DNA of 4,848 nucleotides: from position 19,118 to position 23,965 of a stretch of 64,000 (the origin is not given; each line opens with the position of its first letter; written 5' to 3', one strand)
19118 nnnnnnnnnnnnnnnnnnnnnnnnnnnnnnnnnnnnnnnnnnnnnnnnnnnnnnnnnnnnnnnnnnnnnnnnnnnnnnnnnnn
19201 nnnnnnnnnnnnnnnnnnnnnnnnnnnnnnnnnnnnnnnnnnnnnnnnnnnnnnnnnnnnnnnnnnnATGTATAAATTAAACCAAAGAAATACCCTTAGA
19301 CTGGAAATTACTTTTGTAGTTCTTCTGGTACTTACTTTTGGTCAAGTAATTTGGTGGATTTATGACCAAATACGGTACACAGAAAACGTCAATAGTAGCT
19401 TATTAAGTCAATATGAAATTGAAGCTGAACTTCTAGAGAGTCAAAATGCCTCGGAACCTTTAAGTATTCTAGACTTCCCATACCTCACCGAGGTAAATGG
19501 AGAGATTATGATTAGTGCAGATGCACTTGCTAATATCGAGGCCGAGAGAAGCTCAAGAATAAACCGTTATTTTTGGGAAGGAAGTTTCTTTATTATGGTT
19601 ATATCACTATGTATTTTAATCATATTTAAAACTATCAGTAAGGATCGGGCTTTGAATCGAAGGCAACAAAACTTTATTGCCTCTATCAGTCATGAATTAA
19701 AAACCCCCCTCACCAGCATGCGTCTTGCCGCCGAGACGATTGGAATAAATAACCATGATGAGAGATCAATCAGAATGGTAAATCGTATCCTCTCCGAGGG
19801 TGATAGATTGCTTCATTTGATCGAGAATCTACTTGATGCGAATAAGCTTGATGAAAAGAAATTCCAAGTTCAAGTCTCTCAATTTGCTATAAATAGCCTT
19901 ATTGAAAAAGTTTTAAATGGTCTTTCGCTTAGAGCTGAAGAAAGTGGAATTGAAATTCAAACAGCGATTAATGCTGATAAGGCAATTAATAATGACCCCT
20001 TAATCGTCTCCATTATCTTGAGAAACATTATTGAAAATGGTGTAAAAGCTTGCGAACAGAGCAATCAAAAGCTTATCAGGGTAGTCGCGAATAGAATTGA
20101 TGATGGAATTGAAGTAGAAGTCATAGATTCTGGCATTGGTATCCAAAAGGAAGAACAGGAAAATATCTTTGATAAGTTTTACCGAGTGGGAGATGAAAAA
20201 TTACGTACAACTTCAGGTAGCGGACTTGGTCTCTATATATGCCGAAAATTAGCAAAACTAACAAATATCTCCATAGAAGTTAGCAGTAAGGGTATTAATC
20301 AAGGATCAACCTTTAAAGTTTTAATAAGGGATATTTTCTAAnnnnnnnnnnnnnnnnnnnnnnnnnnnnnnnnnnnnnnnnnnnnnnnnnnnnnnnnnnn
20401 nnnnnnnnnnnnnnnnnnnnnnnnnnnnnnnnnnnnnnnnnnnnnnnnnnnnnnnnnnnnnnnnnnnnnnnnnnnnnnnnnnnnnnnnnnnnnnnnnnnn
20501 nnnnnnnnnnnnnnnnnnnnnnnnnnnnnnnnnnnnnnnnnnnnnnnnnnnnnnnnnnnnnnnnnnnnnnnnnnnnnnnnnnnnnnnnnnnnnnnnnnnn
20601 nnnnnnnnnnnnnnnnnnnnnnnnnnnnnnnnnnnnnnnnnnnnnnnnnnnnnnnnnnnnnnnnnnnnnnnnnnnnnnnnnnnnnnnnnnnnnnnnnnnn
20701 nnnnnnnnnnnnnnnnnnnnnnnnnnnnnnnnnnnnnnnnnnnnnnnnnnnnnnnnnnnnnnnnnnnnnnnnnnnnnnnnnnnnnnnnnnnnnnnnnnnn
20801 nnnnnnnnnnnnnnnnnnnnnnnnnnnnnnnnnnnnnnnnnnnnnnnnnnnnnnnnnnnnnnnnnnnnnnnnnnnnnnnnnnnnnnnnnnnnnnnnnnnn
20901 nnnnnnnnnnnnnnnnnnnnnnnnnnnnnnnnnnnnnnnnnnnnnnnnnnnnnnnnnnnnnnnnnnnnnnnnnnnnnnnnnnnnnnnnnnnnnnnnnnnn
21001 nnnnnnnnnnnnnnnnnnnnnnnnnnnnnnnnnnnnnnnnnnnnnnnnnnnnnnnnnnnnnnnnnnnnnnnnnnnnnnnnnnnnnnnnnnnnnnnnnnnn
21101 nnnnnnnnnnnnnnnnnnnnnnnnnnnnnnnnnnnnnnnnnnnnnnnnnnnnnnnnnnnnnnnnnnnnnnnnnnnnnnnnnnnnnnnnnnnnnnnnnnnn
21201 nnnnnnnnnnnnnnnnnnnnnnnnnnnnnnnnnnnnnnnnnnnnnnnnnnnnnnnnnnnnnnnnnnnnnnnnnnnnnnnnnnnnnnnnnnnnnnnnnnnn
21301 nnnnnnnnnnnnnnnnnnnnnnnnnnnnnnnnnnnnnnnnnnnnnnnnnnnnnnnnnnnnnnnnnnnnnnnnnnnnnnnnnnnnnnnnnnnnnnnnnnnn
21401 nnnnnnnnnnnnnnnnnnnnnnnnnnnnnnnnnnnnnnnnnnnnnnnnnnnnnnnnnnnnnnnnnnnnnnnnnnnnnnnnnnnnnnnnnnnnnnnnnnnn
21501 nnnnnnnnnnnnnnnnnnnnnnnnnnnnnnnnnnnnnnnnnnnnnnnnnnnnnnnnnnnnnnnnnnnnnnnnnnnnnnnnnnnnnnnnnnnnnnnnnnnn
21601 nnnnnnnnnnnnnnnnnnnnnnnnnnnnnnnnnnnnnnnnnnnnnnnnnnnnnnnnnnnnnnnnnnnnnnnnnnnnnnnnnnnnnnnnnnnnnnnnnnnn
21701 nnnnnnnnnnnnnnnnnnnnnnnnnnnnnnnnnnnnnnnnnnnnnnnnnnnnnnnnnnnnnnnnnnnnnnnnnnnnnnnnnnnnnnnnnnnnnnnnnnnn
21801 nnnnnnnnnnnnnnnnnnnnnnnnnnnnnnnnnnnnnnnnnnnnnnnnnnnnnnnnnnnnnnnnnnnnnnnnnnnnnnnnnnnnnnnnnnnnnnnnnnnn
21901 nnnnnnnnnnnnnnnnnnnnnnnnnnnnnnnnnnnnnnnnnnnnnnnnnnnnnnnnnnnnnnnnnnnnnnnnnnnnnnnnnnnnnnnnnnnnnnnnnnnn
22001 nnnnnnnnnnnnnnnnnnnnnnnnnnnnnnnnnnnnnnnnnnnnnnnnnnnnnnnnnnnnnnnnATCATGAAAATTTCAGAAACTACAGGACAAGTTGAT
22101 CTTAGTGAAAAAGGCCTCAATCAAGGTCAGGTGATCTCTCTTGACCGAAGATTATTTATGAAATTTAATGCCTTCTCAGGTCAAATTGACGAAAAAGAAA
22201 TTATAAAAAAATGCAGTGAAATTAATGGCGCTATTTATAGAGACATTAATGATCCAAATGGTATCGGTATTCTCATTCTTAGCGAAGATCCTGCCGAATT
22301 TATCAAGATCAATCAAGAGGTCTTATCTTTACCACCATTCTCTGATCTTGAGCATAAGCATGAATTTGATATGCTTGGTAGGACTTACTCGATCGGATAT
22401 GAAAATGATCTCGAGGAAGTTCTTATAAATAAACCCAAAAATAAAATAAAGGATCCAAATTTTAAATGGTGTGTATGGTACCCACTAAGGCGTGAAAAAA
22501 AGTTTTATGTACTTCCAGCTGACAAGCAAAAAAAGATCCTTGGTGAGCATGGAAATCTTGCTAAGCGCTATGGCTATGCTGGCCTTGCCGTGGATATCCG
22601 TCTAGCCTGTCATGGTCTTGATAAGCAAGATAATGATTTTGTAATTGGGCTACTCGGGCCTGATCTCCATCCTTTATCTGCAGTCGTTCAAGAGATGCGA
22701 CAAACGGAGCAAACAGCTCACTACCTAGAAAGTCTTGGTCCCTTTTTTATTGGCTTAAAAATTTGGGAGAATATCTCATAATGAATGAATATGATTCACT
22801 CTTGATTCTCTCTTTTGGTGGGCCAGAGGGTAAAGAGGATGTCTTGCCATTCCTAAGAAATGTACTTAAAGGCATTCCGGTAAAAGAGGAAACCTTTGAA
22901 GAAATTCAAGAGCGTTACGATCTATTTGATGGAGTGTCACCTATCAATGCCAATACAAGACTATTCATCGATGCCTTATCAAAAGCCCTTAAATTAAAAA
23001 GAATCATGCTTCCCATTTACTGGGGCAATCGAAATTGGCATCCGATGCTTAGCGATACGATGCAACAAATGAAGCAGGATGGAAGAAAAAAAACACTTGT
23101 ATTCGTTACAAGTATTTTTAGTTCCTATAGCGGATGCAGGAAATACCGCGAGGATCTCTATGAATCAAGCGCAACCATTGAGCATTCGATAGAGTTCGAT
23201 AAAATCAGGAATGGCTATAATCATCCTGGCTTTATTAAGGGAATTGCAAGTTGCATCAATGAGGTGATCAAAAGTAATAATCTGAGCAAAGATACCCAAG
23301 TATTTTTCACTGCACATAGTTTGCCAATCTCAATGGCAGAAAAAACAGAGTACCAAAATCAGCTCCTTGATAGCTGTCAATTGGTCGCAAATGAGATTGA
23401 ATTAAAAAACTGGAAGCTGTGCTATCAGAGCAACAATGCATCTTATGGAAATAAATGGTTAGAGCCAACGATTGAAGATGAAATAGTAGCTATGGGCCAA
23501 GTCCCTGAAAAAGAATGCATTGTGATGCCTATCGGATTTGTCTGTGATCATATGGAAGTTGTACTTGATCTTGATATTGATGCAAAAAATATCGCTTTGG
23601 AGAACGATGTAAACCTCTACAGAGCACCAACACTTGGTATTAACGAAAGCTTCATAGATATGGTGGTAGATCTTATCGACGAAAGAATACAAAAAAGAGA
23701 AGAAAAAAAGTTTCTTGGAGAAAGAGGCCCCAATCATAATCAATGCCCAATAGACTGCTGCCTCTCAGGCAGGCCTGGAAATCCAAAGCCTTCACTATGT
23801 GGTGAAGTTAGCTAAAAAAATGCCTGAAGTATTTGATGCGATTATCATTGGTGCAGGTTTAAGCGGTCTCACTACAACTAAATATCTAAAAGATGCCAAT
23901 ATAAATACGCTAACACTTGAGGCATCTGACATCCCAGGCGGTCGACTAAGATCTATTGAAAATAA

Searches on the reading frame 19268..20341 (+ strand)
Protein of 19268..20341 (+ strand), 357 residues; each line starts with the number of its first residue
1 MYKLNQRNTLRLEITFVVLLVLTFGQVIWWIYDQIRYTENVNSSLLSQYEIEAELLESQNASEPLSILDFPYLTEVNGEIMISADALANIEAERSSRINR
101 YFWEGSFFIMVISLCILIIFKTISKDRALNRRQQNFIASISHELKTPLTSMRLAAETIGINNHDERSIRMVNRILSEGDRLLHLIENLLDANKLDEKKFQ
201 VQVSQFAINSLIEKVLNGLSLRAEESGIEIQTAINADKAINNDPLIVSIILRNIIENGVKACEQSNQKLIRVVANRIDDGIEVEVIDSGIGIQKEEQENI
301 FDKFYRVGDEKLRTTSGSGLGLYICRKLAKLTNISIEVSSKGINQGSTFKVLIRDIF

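Call 60: search_protein_families(library=ncbifam, proteins=[window:19268-20341:+], max_evalue=0.00001)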
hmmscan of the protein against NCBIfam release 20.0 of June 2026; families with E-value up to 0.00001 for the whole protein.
window:19268-20341:+ (357 aa): 74 families (the best 25 are shown)
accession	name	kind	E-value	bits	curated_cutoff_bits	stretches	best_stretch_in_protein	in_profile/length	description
NF046044.1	PnpS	equivalog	1.1e-50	172.9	400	1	116-353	153-389/390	two-component system histidine kinase PnpS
TIGR02966.1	phoR_proteo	equivalog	1.7e-44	152.2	334.2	1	116-352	97-332/333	phosphate regulon sensor histidine kinase PhoR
NF033092.0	HK_WalK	equivalog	1e-40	140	725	1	117-351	356-590/594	cell wall metabolism sensor histidine kinase WalK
NF040691.1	MtrAB_MtrB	equivalog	4.9e-38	131.4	450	1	121-351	259-488/507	MtrAB system histidine kinase MtrB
NF041735.1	hist_kin_RppB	equivalog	2.3e-36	125.5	400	1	131-352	214-436/438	two-component system sensor histidine kinase RppB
NF041832.1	near_NosP_CTERM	subfamily_domain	2.6e-35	122.2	400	1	130-353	4-223/370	NahK/ErcS family hybrid sensor histidine kinase/response regulator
TIGR02956.1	TMAO_torS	equivalog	9.3e-35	120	676.5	1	130-351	461-678/967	TMAO reductase system sensor histidine kinase/response regulator TorS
NF047874.1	MASE3_PAS_HK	subfamily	2.6e-34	119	560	1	121-351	386-621/655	MASE3 domain-containing sensor histidine kinase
NF008312.0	PRK11100.1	equivalog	5.2e-32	111.3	356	1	134-341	257-461/477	two-component system sensor histidine kinase CreC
NF041947.1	LuxQ_Vibrio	equivalog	5.3e-32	110.6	1200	1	131-353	470-694/843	quorum-sensing autoinducer 2 sensor kinase/phosphatase LuxQ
NF008302.0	PRK11091.1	equivalog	6.2e-30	104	838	1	131-354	281-504/779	aerobic respiration two-component sensor histidine kinase ArcB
NF007007.0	PRK09470.1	equivalog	7.1e-30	104.3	486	1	129-328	241-433/463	envelope stress sensor histidine kinase CpxA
NF045911.1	TCSHisKinNblS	equivalog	7.4e-30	103.8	1000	1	116-349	371-614/621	two-component system sensor histidine kinase NblS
NF012163.2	BaeS_SmeS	equivalog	7.8e-30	104.2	500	1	131-335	238-439/457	sensor histidine kinase efflux regulator BaeS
NF038297.2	hybrid_HK_HrmK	equivalog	1e-29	103.7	725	1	130-353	232-455/607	hybrid histidine kinase/response regulator HrmK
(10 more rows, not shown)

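Call 75: search_protein_families(library=pfam, proteins=[window:19268-20341:+], max_evalue=0.00001)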
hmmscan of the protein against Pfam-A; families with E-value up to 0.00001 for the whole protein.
window:19268-20341:+ (357 aa): 2 families
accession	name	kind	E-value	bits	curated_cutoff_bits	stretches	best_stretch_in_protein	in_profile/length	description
PF02518.31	HATPase_c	-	5.9e-23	81.9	26.4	1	243-353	2-107/111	Histidine kinase-, DNA gyrase B-, and HSP90-like ATPase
PF00512.31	HisKA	-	6.3e-16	58.6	26.9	1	133-196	2-65/66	His Kinase A (phospho-acceptor) domain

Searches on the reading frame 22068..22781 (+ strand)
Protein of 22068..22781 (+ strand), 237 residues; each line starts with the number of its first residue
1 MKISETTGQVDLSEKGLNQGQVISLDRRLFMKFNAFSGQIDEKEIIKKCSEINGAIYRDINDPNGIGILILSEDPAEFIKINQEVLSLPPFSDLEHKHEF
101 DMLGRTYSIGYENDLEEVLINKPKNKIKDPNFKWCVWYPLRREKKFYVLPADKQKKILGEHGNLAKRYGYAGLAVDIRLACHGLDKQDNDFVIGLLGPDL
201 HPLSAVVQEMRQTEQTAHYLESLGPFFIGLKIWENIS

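Call 3: search_protein_families(library=pfam, proteins=[window:22068-22781:+], max_evalue=0.01)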
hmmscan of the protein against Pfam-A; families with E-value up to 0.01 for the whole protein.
window:22068-22781:+ (237 aa): 1 family
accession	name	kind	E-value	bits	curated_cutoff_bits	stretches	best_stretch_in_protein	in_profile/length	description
PF06778.18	Chlor_dismutase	-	9.4e-17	61.7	25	1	127-230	90-187/189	Chlorite dismutase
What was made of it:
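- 22068..22781 (+): hemQ / ChdC-like coproheme decarboxylase. Pfam Chlor_dismutase 62 bits (call 3).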

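Call 4: search_protein_families(library=ncbifam, proteins=[window:22068-22781:+], max_evalue=0.01)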
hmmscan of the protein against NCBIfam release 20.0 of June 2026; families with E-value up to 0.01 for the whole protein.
window:22068-22781:+ (237 aa): 3 families
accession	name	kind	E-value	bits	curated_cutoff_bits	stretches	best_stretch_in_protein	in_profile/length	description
NF042928.1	HemQ_actino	equivalog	5.7e-11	42.1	235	1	132-232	116-210/220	hydrogen peroxide-dependent heme synthase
NF008913.0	PRK12276.1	equivalog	1.9e-10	40.9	253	1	36-232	40-237/248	hydrogen peroxide-dependent heme synthase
NF007124.0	PRK09565.1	equivalog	1.3e-05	24.8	446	1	130-231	146-246/637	heme-binding protein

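Call 33: search_solved_structures(query=window:22068-22781:+, max_evalue=1, show_alignments=3)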
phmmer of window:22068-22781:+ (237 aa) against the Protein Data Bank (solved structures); distinct sequences matched with E-value up to 1: 14.
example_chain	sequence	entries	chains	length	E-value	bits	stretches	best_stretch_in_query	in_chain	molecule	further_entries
1vdh_A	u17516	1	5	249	1e-06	31.7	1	121-232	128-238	muconolactone isomerase-like protein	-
7q4f_A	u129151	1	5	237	1.2e-05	28.2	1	133-234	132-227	Coproheme decarboxylase from Corynebacterium dipththeriae W183Y mutant in complex with cop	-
6xub_A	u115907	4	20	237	2.2e-05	27.3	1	133-234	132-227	Chlorite dismutase | Coproheme decarboxylase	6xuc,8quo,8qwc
5loq_A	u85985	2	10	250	4.4e-05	26.3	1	133-230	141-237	Putative heme-dependent peroxidase lmo2113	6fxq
6fxj_A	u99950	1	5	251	4.4e-05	26.3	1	133-230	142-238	Putative heme-dependent peroxidase lmo2113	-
4wws_A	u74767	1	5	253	4.5e-05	26.3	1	133-230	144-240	Putative heme-dependent peroxidase lmo2113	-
9t54_A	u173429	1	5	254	4.6e-05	26.2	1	133-230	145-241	Coproheme decarboxylase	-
7q4g_A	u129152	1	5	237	0.00036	23.3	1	133-234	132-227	Coproheme decarboxylase from Corynebacterium diphtheriae Y135A mutant in complex with copr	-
1t0t_V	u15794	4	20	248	0.0004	23.1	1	131-236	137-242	APC35880 | Putative heme-dependent peroxidase GT50_08830 | HemQ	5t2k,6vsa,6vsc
9miq_A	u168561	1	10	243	0.00043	23.1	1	136-230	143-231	Coproheme decarboxylase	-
3dtz_A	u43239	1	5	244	0.0031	20.2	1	118-216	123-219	Putative Chlorite dismutase TA0507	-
9mhq_A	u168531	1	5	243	0.0076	19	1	136-230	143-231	Coproheme decarboxylase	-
9mhr_A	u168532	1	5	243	0.0097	18.6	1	136-230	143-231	Coproheme decarboxylase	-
9hdl_A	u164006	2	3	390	0.83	12.3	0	61-138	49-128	Clavaminate synthase-like protein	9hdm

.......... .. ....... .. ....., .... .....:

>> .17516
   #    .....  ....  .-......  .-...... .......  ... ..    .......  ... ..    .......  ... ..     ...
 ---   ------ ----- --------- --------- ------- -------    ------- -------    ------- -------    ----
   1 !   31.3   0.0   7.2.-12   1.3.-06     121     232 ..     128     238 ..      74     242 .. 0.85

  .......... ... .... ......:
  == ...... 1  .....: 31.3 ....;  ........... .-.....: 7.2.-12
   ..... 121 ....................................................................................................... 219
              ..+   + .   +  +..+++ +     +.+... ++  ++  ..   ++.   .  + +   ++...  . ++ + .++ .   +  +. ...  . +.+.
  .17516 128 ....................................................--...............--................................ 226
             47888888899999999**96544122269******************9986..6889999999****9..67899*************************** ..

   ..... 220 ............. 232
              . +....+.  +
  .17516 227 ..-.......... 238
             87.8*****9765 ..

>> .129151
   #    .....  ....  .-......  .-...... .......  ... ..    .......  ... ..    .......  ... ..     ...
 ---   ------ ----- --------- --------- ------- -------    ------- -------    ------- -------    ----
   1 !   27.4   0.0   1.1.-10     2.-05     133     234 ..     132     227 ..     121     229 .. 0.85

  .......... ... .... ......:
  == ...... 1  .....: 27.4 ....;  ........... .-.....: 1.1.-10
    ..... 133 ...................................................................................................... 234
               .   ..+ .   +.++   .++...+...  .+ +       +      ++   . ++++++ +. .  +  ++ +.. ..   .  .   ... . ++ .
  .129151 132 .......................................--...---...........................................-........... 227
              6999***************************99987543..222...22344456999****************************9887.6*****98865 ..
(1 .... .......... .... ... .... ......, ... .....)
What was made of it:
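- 22068..22781 (+): PDB hits are coproheme decarboxylases (call 33).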

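Call 62: find_homologous_proteins(query=window:22068-22781:+, max_evalue=1e-10)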
Query window:22068-22781:+ (237 aa): 7816 proteins with E <= 1e-10 among 8000 candidates; the best 120 are listed.
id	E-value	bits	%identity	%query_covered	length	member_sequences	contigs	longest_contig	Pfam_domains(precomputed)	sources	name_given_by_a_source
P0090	8.5e-157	538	99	100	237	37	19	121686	PF06778.19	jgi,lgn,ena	jgi:chlorite dismutase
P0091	4.7e-106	372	70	100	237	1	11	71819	PF06778.19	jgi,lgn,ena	jgi:chlorite dismutase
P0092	3.1e-105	369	70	100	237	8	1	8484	PF06778.19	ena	-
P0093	7.8e-94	332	62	99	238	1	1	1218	PF06778.19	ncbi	-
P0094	2.0e-93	330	62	99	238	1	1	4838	PF06778.19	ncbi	-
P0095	2.8e-93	330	62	99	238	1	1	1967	PF06778.19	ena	-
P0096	5.4e-93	329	62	99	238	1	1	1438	PF06778.19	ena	-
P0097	7.4e-93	328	62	99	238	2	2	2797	PF06778.19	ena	-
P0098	8.3e-93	328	62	97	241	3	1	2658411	PF06778.19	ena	-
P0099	1.4e-92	328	63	95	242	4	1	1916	PF06778.19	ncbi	-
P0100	1.8e-92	327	61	98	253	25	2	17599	PF06778.19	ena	-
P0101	2.0e-92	327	61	99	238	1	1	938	PF06778.19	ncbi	-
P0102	2.2e-92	327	63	97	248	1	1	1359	PF06778.19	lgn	-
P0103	2.6e-92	327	62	96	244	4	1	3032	PF06778.19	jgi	jgi:hypothetical protein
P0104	2.7e-92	327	61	99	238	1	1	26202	PF06778.19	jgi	jgi:chlorite dismutase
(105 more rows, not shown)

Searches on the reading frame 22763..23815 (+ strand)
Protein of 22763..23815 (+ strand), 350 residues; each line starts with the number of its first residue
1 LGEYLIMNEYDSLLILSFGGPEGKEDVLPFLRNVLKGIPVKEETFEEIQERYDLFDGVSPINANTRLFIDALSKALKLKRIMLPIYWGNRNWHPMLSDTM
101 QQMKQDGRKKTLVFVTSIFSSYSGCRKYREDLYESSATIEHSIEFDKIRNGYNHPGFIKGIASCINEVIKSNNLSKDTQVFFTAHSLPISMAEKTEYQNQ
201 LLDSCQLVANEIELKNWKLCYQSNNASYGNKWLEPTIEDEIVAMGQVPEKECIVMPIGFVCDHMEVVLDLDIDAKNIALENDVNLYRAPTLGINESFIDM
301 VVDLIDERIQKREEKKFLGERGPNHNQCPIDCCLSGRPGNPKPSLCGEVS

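Call 3: search_protein_families(library=pfam, proteins=[window:22763-23815:+], max_evalue=0.01)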
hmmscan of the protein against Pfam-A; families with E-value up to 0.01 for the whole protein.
window:22763-23815:+ (350 aa): 1 family
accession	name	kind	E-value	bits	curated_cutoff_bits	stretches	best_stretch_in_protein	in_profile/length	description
PF00762.24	Ferrochelatase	-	1.8e-72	244.5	27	1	12-308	3-316/317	Ferrochelatase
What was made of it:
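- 22763..23815 (+): hemH, coproporphyrin-type ferrochelatase (CpfC-like) with a Cys-rich C-terminal tail. Pfam Ferrochelatase 244 bits (call 3).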

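Call 4: search_protein_families(library=ncbifam, proteins=[window:22763-23815:+], max_evalue=0.01)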
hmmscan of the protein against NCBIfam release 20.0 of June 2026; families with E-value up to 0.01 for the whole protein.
window:22763-23815:+ (350 aa): 3 families
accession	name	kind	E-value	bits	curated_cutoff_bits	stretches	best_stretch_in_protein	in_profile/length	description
NF000689.1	PRK00035.2-1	equivalog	9.2e-103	343.4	408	1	9-308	1-310/311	ferrochelatase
NF009095.0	PRK12435.1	subfamily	8.8e-43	146.6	455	1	12-311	6-309/311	ferrochelatase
TIGR00109.1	hemH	equivalog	1.2e-39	136.7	124.6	1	12-307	7-319/322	ferrochelatase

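Call 55: search_solved_structures(query=window:22763-23815:+, max_evalue=0.001, show_alignments=1)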
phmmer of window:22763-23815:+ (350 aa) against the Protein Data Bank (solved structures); distinct sequences matched with E-value up to 0.001: 38.
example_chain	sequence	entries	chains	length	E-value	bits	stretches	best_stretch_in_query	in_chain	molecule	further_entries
28wn_A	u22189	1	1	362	5.2e-63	216.5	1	7-333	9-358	Coproporphyrin III ferrochelatase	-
9vi5_A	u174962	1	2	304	5.6e-32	114.5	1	13-305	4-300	Coproporphyrin III ferrochelatase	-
6rwv_A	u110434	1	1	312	1.8e-27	99.6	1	12-309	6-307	Ferrochelatase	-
6sv3_A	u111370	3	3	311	2.1e-27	99.4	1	12-308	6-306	Ferrochelatase | Coproporphyrin III ferrochelatase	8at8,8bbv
8omm_A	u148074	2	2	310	2.5e-27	99.2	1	12-307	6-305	Coproporphyrin III ferrochelatase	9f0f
8ofl_A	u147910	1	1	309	2.6e-27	99.1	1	12-307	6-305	Coproporphyrin III ferrochelatase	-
8aw7_A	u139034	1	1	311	2e-26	96.2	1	12-308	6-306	Coproporphyrin III ferrochelatase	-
9f0g_A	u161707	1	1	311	5.1e-26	94.9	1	12-308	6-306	Coproporphyrin III ferrochelatase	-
2c8j_A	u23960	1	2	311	5.9e-25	91.4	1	12-307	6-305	FERROCHELATASE 1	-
2ac2_A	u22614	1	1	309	3e-24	89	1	12-306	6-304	Ferrochelatase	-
1ak1_A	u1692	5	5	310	7.2e-24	87.8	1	12-306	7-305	FERROCHELATASE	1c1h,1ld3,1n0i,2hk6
1doz_A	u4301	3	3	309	7.8e-24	87.7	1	12-306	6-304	FERROCHELATASE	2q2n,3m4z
1c9e_A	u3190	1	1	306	9.4e-24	87.4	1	13-306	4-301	PROTOHEME FERROLYASE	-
9kta_A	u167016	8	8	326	1.6e-23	86.6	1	12-310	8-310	Coproporphyrin III ferrochelatase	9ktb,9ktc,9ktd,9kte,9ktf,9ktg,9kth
3goq_A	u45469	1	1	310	1.9e-23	86.4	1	12-306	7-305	Ferrochelatase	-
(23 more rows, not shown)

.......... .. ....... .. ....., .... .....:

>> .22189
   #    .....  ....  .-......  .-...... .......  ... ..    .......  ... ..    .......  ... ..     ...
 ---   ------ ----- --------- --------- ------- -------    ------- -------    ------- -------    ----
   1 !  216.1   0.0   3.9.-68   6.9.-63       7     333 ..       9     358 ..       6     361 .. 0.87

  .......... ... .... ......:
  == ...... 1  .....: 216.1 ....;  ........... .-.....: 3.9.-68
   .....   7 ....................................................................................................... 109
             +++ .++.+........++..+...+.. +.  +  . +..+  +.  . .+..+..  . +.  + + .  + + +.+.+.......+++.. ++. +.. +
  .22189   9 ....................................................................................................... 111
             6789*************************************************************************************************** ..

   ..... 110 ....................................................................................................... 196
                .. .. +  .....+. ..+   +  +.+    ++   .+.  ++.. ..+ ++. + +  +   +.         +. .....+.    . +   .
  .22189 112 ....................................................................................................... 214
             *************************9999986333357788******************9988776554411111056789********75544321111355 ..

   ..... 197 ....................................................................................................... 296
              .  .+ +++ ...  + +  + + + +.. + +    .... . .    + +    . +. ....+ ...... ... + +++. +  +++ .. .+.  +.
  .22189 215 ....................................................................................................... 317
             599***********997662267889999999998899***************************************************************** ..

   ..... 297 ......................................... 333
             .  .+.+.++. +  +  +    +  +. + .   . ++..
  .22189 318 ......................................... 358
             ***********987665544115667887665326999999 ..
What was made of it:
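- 22763..23815 (+): Best PDB matches are all 'Coproporphyrin III ferrochelatase' (28wn_A at 216 bits, others 87-114 bits), against about 71 bits for human protoporphyrin ferrochelatase (call 55).
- On Coproporphyrin-dependent (CPD) heme pathway: The best solved relatives are all named coproporphyrin III ferrochelatase (216 bits, then 87-114 bits), ahead of human PpfC at about 71 bits (call 55).
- The best solved relatives of HemH are all coproporphyrin III ferrochelatases (call 55). The ferrochelatase is closest to coproporphyrin ferrochelatases (call 55).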
